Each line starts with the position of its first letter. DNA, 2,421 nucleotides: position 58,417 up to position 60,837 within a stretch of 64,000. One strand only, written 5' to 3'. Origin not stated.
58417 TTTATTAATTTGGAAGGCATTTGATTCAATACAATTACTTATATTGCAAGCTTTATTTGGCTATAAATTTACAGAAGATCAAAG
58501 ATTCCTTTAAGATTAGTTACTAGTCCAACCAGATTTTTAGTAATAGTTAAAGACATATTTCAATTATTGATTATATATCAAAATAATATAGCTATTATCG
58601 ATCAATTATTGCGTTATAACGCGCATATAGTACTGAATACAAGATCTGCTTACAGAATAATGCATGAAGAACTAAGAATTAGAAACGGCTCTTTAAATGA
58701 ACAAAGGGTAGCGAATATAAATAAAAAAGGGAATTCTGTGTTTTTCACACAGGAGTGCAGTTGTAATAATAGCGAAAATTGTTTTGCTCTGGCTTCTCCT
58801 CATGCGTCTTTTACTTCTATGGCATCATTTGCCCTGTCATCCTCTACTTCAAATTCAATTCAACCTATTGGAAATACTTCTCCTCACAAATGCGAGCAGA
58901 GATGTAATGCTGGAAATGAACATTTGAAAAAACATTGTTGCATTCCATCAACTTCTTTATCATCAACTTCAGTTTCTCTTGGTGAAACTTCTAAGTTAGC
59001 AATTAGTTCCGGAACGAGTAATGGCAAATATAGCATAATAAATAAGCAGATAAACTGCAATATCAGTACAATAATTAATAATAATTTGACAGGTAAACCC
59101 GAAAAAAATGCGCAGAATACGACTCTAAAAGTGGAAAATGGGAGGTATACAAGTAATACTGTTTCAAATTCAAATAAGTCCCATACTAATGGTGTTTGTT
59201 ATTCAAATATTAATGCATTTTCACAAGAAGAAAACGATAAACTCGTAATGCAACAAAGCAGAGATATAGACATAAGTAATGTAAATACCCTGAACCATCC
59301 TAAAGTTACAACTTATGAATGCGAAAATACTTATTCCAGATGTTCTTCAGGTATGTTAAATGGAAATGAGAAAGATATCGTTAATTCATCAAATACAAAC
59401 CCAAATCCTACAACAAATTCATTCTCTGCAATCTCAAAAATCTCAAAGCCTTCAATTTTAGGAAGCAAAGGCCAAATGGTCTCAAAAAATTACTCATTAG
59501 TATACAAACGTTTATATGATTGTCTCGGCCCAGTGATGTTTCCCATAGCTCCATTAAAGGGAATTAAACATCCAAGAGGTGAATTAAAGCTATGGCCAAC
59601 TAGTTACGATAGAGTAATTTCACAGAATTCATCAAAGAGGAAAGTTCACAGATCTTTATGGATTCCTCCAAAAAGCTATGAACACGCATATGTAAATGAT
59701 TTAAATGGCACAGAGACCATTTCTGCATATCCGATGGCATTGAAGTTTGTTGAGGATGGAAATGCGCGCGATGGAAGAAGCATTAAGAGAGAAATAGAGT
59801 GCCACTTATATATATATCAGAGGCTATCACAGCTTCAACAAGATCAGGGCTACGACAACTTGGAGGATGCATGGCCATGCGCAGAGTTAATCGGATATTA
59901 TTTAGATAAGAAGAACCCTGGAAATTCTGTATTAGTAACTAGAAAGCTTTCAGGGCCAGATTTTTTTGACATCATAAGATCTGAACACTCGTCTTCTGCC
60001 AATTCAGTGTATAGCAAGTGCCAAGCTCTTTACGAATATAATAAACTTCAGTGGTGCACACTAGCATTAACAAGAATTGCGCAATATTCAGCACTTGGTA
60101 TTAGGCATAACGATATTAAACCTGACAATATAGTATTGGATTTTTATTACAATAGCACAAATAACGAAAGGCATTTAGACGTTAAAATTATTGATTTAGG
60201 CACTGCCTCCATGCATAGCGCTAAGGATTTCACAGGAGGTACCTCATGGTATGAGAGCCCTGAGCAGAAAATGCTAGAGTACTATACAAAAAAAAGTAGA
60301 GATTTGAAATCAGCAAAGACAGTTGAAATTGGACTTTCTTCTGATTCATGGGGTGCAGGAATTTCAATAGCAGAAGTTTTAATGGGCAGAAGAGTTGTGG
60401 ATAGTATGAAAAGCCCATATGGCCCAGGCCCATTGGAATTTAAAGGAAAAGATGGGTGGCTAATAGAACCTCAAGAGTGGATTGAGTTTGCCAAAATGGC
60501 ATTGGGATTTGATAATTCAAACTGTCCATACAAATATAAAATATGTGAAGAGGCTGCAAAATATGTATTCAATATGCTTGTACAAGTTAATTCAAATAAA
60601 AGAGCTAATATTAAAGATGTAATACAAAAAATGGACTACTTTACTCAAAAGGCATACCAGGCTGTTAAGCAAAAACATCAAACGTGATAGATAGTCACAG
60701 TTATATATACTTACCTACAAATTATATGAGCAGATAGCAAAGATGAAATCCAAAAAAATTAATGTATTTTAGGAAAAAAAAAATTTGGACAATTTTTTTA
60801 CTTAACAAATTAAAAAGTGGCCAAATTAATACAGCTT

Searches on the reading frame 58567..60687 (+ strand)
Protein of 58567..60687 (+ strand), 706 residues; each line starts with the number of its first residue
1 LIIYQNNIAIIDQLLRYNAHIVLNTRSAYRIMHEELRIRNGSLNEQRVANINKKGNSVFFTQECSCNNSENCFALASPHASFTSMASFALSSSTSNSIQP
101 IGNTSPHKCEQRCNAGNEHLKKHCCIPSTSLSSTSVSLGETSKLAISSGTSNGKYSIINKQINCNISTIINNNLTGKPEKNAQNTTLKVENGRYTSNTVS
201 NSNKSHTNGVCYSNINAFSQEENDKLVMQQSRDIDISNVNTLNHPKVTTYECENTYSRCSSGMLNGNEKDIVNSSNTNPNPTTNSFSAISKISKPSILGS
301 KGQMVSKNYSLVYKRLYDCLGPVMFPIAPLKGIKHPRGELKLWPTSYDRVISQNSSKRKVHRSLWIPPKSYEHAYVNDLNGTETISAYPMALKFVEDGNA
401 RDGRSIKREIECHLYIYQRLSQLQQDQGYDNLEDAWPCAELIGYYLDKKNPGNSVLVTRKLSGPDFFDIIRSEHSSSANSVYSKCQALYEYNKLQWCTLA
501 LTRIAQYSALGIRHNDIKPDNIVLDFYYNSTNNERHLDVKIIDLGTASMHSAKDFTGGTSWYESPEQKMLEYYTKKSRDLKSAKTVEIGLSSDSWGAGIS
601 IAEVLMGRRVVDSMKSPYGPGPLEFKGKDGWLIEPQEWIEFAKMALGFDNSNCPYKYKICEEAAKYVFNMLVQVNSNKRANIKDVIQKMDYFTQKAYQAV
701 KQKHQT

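Call 48: search_protein_families(library=pfam, proteins=[window:58567-60687:+], max_evalue=0.001)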
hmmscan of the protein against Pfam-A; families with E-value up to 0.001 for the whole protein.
window:58567-60687:+ (706 aa): 1 family
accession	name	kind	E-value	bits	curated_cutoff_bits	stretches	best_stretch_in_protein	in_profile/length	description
PF00069.31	Pkinase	-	2.2e-10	40.8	31.7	1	509-687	116-259/263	Protein kinase domain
